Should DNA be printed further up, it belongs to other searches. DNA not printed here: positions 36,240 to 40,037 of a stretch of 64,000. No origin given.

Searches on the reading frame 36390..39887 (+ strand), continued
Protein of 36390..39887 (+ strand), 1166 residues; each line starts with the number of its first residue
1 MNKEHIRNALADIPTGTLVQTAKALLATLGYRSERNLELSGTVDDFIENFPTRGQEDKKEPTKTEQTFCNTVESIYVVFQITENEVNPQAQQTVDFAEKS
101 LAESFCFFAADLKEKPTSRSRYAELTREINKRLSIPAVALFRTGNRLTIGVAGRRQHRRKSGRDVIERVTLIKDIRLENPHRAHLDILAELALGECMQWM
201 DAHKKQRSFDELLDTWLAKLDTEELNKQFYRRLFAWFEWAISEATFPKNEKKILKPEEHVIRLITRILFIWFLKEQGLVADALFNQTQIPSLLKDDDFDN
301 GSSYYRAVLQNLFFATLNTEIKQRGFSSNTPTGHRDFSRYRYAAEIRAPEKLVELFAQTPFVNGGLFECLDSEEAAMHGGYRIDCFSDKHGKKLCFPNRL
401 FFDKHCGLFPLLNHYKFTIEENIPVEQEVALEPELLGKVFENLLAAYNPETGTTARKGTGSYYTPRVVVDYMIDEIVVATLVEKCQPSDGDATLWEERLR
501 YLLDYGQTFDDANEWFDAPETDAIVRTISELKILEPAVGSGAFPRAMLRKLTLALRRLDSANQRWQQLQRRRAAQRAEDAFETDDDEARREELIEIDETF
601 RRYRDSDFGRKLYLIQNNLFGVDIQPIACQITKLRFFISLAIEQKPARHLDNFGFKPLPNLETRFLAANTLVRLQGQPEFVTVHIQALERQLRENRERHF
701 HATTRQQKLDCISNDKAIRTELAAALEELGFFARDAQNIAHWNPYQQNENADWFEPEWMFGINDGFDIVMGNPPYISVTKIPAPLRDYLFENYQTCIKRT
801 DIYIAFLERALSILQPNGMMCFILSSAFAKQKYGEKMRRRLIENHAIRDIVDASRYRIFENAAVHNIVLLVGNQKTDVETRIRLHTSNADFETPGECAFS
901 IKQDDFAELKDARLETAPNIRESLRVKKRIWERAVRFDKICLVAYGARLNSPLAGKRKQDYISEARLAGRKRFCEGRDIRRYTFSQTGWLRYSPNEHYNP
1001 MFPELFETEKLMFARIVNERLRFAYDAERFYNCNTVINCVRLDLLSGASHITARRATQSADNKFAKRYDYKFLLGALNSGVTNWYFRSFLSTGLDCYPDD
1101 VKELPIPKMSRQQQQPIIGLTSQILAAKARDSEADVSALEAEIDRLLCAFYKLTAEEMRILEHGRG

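Call 19: list_cluster_members(proteins=[P0001])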
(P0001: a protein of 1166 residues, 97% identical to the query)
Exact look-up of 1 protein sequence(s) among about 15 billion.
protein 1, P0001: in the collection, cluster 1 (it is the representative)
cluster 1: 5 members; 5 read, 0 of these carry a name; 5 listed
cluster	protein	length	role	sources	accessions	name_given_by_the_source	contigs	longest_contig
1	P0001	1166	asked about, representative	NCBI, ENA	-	-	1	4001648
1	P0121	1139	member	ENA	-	-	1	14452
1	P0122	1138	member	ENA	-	-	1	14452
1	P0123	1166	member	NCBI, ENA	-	-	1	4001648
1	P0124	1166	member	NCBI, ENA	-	-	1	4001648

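Call 20: find_encoding_contigs(protein=P0001, flank=10000, max_places=6)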
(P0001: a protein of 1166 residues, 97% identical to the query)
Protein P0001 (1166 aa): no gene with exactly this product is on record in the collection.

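Call 22: find_encoding_contigs(protein=P0121, flank=10000, max_places=4)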
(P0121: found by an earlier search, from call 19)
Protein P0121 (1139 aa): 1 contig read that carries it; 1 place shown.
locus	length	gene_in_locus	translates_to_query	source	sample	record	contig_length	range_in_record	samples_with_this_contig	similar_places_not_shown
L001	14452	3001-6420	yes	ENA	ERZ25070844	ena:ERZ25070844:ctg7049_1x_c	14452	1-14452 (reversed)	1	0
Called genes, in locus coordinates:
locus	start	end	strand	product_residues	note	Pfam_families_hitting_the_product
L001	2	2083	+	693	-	?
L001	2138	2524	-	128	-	-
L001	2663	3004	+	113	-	-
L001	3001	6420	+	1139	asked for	PF07669:Eco57I, PF02384:N6_Mtase, PF12950:TaqI_C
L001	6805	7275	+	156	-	PF08242:Methyltransf_12 (weak), PF13649:Methyltransf_25 (weak)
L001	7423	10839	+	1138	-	PF07669:Eco57I, PF02384:N6_Mtase, PF12950:TaqI_C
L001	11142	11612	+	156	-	PF08242:Methyltransf_12 (weak), PF13649:Methyltransf_25 (weak)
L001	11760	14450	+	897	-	?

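Call 30: search_solved_structures(query=A2, max_evalue=1, show_alignments=0)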
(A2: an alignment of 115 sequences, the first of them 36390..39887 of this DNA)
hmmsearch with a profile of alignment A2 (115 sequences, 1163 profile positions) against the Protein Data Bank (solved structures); distinct sequences matched with E-value up to 1: 14.
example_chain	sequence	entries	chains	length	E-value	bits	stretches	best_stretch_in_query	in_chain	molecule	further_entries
8cxz_A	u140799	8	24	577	9.3e-29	103.2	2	763-1147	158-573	Site-specific DNA-methyltransferase (adenine-specific)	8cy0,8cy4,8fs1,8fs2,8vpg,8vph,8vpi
7lni_A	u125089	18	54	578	9.3e-29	103.2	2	763-1147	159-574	Site-specific DNA-methyltransferase (adenine-specific)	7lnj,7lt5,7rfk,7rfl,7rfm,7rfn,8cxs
7qw5_A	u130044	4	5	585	7.3e-23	83.6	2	762-881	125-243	Modification methylase BseCI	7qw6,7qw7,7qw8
8c45_A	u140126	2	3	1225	3.5e-09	38.3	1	742-859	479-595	site-specific DNA-methyltransferase (adenine-specific)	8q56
2ibs_A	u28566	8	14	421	1.9e-08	35.9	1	761-868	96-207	Modification methylase TaqI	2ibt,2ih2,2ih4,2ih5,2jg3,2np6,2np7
1aqj_A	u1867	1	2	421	1.9e-08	35.9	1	761-868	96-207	ADENINE-N6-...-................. TAQI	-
1aqi_A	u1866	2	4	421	1.9e-08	35.9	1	761-868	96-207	ADENINE-N6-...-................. TAQI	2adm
1g38_A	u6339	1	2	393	2.2e-08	35.7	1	761-868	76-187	MODIFICATION METHYLASE TAQI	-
9ewz_C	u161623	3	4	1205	3.7e-07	31.6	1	760-858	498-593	Adenine-specific methyltransferase BrxX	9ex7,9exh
8zek_A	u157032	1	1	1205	4.7e-07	31.3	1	760-858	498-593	site-specific DNA-methyltransferase (adenine-specific)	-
7vru_A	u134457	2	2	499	1.3e-06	29.8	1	757-898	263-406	Site-specific DNA-methyltransferase (adenine-specific)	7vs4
7lo5_A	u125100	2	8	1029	1.6e-05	26.2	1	766-851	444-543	Site-specific DNA-methyltransferase (adenine-specific)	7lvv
2okc_A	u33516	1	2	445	0.71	10.8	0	765-890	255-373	Type I restriction enzyme StySJI M protein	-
3s6i_A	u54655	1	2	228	0.94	10.4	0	3-102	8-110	DNA-3-methyladenine glycosylase 1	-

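Call 33: search_solved_structures(query=A2, max_evalue=1e-20, show_alignments=1)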
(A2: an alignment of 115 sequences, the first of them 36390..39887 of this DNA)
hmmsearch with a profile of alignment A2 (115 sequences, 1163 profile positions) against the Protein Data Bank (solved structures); distinct sequences matched with E-value up to 1e-20: 3.
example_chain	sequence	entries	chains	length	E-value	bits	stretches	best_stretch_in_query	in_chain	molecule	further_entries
8cxz_A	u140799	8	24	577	9.3e-29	103.2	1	763-1147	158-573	Site-specific DNA-methyltransferase (adenine-specific)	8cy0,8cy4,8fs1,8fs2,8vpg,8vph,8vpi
7lni_A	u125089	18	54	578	9.3e-29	103.2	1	763-1147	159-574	Site-specific DNA-methyltransferase (adenine-specific)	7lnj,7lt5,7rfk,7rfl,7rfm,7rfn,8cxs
7qw5_A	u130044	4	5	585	7.3e-23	83.6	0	762-881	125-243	Modification methylase BseCI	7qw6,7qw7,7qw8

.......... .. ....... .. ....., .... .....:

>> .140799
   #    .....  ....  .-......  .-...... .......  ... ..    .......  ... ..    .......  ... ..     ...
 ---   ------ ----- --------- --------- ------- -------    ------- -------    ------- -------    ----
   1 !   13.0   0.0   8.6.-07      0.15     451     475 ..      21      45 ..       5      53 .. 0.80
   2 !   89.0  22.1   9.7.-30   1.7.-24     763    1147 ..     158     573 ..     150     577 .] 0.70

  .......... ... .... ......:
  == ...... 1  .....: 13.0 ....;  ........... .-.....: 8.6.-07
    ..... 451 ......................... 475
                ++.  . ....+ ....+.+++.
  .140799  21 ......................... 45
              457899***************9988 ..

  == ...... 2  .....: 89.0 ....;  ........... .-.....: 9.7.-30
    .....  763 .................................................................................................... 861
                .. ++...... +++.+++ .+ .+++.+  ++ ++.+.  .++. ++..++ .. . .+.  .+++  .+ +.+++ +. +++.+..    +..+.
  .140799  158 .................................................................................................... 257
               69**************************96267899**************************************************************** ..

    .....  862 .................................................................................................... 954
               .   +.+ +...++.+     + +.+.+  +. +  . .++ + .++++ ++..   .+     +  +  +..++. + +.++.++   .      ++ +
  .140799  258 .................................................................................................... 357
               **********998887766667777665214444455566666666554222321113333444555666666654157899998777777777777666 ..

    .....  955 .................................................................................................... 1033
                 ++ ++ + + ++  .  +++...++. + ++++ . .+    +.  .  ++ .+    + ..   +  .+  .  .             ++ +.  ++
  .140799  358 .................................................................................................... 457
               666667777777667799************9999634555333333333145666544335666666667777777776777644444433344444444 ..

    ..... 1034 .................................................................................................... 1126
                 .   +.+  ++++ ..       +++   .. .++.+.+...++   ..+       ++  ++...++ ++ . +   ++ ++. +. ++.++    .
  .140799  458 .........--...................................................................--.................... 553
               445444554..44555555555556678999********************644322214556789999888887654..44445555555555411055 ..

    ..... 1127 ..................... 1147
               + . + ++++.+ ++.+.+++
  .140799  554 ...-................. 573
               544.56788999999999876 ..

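Call 34: find_related_loci(query=A2, collection=genome_contigs, flank=10000)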
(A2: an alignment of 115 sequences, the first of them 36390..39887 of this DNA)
Query A2 (1166 aa) in genome_contigs; peptide patterns used: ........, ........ (x = any residue, [..] = any of these).
599 stretches matched a pattern (row limit reached: there are more); 576 encode a relative of the query (tblastn E <= 1e-3); the best 80 are kept; 80 distinct loci.
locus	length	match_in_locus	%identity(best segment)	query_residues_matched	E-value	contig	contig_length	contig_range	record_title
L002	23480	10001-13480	64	1-1162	0e+0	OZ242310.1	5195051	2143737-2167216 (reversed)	MAG: Candidatus Poribacteria bacterium isolate 20da2b61-0884-4a9e-940d-2acfcc06f24a genome assembly, chromosome: 1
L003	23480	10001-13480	63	1-1162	0e+0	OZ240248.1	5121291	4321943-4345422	MAG: Candidatus Poribacteria bacterium isolate b8ffb888-6308-4f48-b550-e0c295cc777e genome assembly, chromosome: 1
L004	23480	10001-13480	63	1-1162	0e+0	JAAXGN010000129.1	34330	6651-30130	MAG: Candidatus Poribacteria bacterium isolate Plut_88864 filtered_Plut_88864_genomic_contig_51496, whole genome shotgun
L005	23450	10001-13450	59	3-1162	0e+0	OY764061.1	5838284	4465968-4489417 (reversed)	MAG: Candidatus Poribacteria bacterium isolate 89293177-375a-4259-af6b-6508537173d0 genome assembly, chromosome: 1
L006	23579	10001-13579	51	1-1162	0e+0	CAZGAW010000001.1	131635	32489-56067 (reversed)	MAG TPA_asm: uncultured bacterium isolate SRP109090_co1_253 genome assembly, contig: NODE_99_length_131635_cov_19.649369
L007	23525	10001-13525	50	1-1162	0e+0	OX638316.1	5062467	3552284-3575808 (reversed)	MAG: uncultured Poribacteria bacterium isolate 19b3914e-8088-41bb-88ee-c15fb0df7e30 genome assembly, chromosome: 1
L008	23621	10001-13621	49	18-1154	0e+0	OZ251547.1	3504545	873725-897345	MAG: Dehalococcoidia bacterium isolate 7c1018f6-8209-44eb-a256-ba93cc78eb51 genome assembly, chromosome: 1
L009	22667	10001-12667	60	1-892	0e+0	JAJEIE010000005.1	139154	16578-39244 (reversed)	MAG: Candidatus Poribacteria bacterium isolate p16x65bins.49 k141_1163639, whole genome shotgun sequence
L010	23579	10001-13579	50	1-1166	0e+0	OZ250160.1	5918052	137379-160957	MAG: Candidatus Poribacteria bacterium isolate 8ae7ebc5-6e71-4186-9c0c-d873ebd224b0 genome assembly, chromosome: 1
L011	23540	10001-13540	51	1-1162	0e+0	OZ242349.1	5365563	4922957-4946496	MAG: Candidatus Poribacteria bacterium isolate e367748c-ea16-458c-b08a-e5b385d280ea genome assembly, chromosome: 1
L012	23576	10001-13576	50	2-1162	0e+0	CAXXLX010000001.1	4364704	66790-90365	MAG: Candidatus Poribacteria bacterium isolate 1c23486e-f1bb-4f7c-a5ff-9ffc904aba33 genome assembly, contig: contig_1, w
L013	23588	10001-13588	51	1-1162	0e+0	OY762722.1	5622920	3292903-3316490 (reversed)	MAG: Candidatus Poribacteria bacterium isolate ed6806d3-dd7a-4409-98ee-5b7e1ebe3502 genome assembly, chromosome: 1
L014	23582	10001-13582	59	1-1162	0e+0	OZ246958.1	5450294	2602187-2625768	MAG: Candidatus Poribacteria bacterium isolate eb1091dc-daf2-4aeb-812c-2eaa76c9e045 genome assembly, chromosome: 1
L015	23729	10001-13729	58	1-1162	0e+0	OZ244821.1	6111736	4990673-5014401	MAG: Candidatus Poribacteria bacterium isolate f8e195d4-717b-4ac2-aaf5-fcbd41c48ae0 genome assembly, chromosome: 1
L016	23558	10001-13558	49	1-1153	0e+0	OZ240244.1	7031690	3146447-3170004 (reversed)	MAG: Candidatus Poribacteria bacterium isolate 530b1872-db39-4376-9dde-5bfc35f27194 genome assembly, chromosome: 1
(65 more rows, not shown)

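Call 38: search_protein_families(library=ncbifam, proteins=[window:36390-39887:+], max_evalue=0.01)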
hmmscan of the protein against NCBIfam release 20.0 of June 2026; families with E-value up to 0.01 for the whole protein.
window:36390-39887:+ (1166 aa): 9 families
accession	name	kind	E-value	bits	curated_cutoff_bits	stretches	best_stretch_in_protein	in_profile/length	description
NF033452.1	BREX_1_MTaseX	exception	4.2e-22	77.9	500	1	463-888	254-633/1210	BREX-1 system adenine-specific DNA-methyltransferase PglX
NF033455.1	BREX_6_MTaseX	exception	2e-13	48.8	900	1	764-871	553-658/1319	BREX-6 system adenine-specific DNA-methyltransferase PglX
TIGR02987.1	met_A_Alw26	exception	8e-11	41.4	353.5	1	1062-1161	411-501/523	Alw26I/Eco31I/Esp3I family type II restriction adenine-specific DNA-methyltransferase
NF033454.1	BREX_5_MTaseX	exception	2.4e-09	35.4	900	1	765-887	502-623/1404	BREX-5 system adenine-specific DNA-methyltransferase PglX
NF033451.1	BREX_2_MTaseX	equivalog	7.9e-09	33.8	400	1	765-884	358-480/1185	BREX-2 system adenine-specific DNA-methyltransferase PglX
NF047738.1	antiphage_MADS2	equivalog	1.1e-05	24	720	0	764-891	441-583/654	methylation-associated defense system DNA methyltransferase MAD2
TIGR03534.1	RF_mod_PrmC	equivalog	0.0005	19.6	199.1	1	735-822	123-217/253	peptide chain release factor N(5)-glutamine methyltransferase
NF011529.0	PRK14968.1-3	equivalog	0.0009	18.7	162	1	759-840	92-172/198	putative methyltransferase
NF011530.0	PRK14968.1-4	equivalog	0.0024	17.2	243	1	762-848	94-181/202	putative methyltransferase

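Call 54: predict_structure(alignment_id=A2)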
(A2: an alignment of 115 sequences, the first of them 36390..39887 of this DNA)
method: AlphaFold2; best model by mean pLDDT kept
length: 1166 residues; sequences in the alignment: 115
mean_pLDDT: 83.0   pTM: 0.80
mean pLDDT of the five models: 83.0, 81.3, 81.0, 75.7, 72.4
residues with pLDDT >= 90: 392; 70-90: 593; 50-70: 163; < 50: 18
segments of 3 or more residues with pLDDT < 50: 420-429
pLDDT, mean of each block of 10 residues (from residue 1): 86 89 92 82 88 67 82 90 67 52 77 77 87 84 90 71 70 86 84 88 80 81 74 89 79 75 86 87 89 84 86 80 76 66 86 89 67 54 56 80 91 71 48 63 66 51 78 95 91 87 69 83 95 89 89 89 92 90 87 88 86 95 86 86 81 84 90 71 83 89 81 91 86 83 79 90 93 85 89 88 94 95 92 92 96 84 84 92 88 75 90 87 89 94 85 66 74 86 81 62 85 83 91 90 89 86 93 95 89 80 94 96 95 92 94 88 57
secondary structure, 60 per line:
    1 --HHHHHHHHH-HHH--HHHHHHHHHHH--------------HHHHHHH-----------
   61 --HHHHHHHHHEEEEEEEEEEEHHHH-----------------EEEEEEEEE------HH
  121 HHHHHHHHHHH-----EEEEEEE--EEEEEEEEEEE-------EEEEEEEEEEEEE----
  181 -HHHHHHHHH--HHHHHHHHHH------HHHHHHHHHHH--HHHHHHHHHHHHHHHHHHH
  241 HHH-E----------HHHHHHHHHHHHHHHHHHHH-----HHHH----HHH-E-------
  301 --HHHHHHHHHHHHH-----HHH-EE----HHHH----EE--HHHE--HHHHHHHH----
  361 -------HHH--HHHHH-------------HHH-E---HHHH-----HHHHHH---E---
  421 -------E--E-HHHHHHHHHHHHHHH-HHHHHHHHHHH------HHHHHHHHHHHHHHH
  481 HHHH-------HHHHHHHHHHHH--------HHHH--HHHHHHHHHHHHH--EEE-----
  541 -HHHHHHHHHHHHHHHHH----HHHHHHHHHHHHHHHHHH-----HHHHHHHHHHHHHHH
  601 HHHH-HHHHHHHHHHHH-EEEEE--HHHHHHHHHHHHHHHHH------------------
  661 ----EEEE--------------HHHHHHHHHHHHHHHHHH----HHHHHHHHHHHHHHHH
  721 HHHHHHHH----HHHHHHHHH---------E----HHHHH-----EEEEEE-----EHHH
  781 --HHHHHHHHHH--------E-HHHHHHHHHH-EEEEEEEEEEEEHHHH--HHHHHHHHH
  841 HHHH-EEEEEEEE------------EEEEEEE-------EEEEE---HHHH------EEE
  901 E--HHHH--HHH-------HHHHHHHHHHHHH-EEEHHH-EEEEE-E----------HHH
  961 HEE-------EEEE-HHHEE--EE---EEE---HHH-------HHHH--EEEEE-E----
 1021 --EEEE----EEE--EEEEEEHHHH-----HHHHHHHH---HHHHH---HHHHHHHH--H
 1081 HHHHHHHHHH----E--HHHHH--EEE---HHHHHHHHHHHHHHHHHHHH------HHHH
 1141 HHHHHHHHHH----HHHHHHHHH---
elements in order (helices of 4 or more, strands of 3 or more residues): H3-11 H18-28 H43-49 H63-71 E72-82 H83-86 E104-112 H119-131 E137-143 E146-156 E164-176 H182-190 H193-202 H209-219 H222-243 H256-275 H281-284 H303-315 H331-334 H349-356 H373-377 H399-402 H408-413 H433-447 H449-459 H466-484 H492-503 H512-515 H518-530 E533-535 H542-558 H563-580 H586-604 H606-617 E619-623 H626-642 E665-668 H683-700 H705-728 H733-741 H756-760 E766-771 H783-792 H803-812 E814-825 H826-829 H832-844 E846-853 E866-872 E880-884 H888-891 E898-901 H904-907 H920-932 E934-936 E941-945 H958-961 E971-974 E988-990 H1004-1007 E1010-1014 E1023-1026 E1031-1033 E1036-1041 H1042-1045 H1051-1058 H1062-1066 H1070-1077 H1080-1090 H1098-1102 E1105-1107 H1111-1130 H1137-1150 H1155-1163
